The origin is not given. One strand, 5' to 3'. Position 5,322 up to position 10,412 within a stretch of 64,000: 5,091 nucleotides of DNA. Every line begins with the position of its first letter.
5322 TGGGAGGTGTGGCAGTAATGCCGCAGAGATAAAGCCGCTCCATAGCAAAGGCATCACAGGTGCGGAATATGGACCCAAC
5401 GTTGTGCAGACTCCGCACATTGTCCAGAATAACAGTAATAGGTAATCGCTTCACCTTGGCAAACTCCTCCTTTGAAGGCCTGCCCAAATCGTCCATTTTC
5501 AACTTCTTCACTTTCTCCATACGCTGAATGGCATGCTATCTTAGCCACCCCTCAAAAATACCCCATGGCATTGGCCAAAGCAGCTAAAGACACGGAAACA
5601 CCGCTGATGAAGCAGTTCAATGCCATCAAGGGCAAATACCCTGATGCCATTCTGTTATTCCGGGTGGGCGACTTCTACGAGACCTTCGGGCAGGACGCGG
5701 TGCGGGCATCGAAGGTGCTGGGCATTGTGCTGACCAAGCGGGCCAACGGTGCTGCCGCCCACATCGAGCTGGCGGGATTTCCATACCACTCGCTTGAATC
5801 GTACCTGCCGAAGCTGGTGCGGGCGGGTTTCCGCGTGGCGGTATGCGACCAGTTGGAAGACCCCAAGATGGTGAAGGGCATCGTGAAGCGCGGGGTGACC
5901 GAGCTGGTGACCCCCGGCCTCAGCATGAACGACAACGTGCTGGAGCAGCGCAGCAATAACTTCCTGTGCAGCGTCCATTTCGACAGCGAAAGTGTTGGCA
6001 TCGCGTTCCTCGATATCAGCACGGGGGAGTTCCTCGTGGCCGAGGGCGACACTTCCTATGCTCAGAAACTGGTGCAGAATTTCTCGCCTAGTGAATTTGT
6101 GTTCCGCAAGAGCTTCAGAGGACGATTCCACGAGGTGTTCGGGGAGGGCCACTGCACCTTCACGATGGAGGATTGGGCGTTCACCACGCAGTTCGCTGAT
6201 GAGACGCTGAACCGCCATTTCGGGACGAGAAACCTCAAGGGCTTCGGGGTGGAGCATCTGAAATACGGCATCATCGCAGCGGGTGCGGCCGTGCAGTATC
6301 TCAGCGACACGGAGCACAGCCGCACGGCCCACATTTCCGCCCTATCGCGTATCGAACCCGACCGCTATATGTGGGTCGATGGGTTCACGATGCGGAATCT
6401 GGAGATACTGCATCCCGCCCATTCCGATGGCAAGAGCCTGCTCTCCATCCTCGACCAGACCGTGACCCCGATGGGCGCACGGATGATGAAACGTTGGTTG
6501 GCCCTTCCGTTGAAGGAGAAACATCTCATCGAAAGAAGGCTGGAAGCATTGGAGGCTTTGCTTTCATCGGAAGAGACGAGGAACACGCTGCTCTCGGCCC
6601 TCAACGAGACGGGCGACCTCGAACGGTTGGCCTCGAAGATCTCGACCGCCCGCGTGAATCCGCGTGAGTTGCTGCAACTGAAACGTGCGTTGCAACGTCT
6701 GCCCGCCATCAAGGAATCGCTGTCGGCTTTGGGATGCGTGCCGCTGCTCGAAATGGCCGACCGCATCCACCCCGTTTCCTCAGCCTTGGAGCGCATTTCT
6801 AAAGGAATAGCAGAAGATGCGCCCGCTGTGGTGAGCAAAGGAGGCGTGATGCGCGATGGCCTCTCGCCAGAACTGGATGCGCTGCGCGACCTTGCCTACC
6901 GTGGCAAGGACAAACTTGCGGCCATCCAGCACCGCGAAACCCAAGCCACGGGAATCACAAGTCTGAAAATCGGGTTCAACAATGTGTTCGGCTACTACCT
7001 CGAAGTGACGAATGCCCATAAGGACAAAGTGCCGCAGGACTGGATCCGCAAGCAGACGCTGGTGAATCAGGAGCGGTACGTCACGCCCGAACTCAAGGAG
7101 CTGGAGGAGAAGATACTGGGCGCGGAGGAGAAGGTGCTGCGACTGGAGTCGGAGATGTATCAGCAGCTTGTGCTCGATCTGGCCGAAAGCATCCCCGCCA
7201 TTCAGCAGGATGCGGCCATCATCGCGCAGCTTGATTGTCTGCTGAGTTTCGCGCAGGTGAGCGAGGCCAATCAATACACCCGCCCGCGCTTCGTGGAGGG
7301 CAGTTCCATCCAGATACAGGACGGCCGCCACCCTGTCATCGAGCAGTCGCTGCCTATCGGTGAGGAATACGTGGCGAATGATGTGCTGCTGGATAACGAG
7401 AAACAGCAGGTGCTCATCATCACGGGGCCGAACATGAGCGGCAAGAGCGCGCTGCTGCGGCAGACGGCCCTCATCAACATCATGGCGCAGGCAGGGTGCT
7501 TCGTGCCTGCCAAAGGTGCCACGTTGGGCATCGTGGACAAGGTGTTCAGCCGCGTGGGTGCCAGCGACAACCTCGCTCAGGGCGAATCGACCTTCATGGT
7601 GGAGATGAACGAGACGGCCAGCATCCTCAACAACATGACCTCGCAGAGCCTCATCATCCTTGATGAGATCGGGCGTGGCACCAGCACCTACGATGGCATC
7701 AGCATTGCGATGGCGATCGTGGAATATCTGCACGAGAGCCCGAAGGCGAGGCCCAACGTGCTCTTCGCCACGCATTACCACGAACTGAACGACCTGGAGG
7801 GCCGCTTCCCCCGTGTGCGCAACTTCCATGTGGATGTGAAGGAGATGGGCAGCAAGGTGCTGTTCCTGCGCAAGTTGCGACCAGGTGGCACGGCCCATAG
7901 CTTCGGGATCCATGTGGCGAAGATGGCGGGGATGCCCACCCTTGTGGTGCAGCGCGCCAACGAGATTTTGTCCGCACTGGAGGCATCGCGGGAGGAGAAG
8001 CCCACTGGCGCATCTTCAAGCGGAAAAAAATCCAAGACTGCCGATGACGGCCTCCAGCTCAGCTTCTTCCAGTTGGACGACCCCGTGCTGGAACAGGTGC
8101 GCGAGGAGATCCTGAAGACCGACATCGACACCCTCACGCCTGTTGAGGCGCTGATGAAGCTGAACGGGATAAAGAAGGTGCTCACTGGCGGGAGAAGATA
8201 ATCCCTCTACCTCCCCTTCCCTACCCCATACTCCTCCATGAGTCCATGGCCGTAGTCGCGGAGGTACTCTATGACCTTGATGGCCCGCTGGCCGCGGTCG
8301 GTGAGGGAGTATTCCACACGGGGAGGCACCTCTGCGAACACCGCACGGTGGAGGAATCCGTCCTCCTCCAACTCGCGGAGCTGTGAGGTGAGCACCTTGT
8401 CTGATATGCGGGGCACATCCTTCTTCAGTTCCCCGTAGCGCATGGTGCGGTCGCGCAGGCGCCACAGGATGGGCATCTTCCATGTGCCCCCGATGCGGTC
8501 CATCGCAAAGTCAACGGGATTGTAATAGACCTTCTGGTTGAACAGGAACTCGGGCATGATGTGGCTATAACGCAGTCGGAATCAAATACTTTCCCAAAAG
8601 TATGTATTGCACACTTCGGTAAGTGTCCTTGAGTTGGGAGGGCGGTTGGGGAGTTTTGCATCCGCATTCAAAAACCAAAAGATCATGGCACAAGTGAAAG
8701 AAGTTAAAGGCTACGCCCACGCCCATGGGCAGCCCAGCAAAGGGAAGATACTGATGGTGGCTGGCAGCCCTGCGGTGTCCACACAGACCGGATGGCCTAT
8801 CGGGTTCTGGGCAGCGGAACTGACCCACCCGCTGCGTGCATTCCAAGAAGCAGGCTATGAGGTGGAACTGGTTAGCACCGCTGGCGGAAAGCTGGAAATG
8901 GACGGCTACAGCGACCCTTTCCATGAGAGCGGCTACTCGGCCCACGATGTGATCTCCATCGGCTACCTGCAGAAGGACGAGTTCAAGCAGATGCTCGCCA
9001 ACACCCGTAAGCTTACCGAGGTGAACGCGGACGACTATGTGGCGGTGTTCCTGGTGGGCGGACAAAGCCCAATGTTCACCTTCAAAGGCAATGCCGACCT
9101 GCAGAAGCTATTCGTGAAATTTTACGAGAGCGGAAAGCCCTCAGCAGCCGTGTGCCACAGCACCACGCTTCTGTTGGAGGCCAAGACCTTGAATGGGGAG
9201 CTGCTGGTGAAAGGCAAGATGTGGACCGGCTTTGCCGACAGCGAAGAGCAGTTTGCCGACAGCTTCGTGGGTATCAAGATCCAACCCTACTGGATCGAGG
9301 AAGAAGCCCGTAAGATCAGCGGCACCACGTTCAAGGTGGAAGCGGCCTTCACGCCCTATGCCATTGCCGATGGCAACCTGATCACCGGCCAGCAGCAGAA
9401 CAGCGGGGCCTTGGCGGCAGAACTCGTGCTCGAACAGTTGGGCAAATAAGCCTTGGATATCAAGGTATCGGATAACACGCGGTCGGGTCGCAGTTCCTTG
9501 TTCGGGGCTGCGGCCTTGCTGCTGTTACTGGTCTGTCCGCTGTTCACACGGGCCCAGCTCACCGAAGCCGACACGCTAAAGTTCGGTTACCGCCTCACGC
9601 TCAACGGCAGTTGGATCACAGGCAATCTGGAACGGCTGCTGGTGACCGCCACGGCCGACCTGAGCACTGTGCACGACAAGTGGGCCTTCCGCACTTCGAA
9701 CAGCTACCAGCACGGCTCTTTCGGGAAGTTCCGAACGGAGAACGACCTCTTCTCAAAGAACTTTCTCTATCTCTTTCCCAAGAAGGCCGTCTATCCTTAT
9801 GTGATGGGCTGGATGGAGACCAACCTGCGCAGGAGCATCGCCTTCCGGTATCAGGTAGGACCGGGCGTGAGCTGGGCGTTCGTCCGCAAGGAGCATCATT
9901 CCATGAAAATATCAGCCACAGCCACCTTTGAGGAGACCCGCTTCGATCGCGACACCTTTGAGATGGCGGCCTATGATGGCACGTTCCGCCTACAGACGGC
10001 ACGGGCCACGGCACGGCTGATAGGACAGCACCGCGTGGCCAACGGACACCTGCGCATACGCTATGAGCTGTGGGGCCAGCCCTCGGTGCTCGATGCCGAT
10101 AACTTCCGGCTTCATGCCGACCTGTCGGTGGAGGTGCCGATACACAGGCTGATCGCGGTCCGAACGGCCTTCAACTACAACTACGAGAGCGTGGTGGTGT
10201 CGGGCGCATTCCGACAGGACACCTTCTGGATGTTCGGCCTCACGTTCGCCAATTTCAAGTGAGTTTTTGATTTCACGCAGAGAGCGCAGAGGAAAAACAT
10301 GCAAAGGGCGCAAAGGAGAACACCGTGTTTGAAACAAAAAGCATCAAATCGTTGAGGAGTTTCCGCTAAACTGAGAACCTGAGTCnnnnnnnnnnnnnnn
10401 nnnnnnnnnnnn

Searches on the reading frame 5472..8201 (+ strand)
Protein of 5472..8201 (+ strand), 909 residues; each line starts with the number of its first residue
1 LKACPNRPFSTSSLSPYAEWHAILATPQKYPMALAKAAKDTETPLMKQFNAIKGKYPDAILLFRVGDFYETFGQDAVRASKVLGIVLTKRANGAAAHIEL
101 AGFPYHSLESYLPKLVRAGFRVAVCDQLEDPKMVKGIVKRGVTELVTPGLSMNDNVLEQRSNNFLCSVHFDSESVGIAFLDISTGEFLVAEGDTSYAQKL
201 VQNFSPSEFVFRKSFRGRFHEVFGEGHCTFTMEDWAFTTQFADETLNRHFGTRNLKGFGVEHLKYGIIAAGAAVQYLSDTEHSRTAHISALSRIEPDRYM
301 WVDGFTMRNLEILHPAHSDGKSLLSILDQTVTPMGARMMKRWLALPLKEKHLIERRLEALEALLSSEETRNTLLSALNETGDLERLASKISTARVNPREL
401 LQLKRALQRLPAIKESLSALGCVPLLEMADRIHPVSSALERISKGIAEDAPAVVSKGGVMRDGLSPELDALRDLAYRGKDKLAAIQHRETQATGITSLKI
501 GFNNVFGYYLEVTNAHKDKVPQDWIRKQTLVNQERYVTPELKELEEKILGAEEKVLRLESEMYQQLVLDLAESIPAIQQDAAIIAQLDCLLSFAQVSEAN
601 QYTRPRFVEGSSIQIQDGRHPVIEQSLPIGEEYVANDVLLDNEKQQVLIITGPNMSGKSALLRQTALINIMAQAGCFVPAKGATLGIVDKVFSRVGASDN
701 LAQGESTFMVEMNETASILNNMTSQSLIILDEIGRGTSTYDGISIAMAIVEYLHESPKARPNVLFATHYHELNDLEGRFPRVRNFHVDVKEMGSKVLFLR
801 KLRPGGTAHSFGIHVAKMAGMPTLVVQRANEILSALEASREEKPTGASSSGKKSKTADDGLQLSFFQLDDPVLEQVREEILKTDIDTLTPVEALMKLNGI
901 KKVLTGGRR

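Call 41: search_protein_families(library=pfam, proteins=[window:5472-8201:+], max_evalue=0.0001)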
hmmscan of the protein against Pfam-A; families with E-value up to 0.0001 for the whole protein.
window:5472-8201:+ (909 aa): 5 families
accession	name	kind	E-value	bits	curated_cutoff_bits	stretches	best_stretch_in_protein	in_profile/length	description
PF00488.27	MutS_V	-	7.9e-81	271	30.2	1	648-837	1-188/188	MutS domain V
PF05192.23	MutS_III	-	6e-45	154.4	34.1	1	306-594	2-194/194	MutS domain III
PF01624.25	MutS_I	-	5.6e-39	133.3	20.6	1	43-153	1-111/113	MutS domain I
PF05190.23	MutS_IV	-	4.5e-28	97.8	22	1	464-554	2-92/92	MutS family domain IV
PF05188.22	MutS_II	-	1.3e-23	84.2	25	1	163-288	1-132/133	MutS domain II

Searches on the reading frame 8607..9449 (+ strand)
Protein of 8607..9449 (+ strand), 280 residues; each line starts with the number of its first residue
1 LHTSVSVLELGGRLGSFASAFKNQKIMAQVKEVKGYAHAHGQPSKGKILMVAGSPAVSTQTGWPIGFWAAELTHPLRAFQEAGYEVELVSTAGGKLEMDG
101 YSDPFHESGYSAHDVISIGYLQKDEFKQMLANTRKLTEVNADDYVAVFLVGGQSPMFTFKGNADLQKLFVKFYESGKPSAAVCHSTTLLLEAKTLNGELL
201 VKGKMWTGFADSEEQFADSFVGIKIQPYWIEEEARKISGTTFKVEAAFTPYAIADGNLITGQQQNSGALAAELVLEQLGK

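Call 41: search_protein_families(library=pfam, proteins=[window:8607-9449:+], max_evalue=0.0001)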
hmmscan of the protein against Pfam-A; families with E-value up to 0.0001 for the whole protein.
window:8607-9449:+ (280 aa): 2 families
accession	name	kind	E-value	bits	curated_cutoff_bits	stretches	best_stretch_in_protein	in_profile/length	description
PF01965.30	DJ-1_PfpI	-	1.7e-16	60.9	26.6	1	69-265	13-153/165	DJ-1/PfpI family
PF17124.11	ThiJ_like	-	4.3e-06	27.1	30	1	66-195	5-144/186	ThiJ/PfpI family-like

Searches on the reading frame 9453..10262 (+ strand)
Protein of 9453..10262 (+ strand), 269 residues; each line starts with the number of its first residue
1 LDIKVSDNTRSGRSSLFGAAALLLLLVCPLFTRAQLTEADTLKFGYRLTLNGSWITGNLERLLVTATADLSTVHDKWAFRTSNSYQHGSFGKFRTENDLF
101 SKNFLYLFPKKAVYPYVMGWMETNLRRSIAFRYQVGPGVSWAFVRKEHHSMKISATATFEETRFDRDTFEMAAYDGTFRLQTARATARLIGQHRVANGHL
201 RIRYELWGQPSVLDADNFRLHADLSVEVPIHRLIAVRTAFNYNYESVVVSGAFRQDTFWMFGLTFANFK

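Call 41: search_protein_families(library=pfam, proteins=[window:9453-10262:+], max_evalue=0.0001)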
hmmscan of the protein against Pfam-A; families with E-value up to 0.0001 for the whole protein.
window:9453-10262:+ (269 aa): 1 family
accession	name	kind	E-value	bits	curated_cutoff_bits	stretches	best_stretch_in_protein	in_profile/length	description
PF04338.18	DUF481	-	3.7e-11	43.9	21.1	1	56-265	9-208/210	Protein of unknown function, DUF481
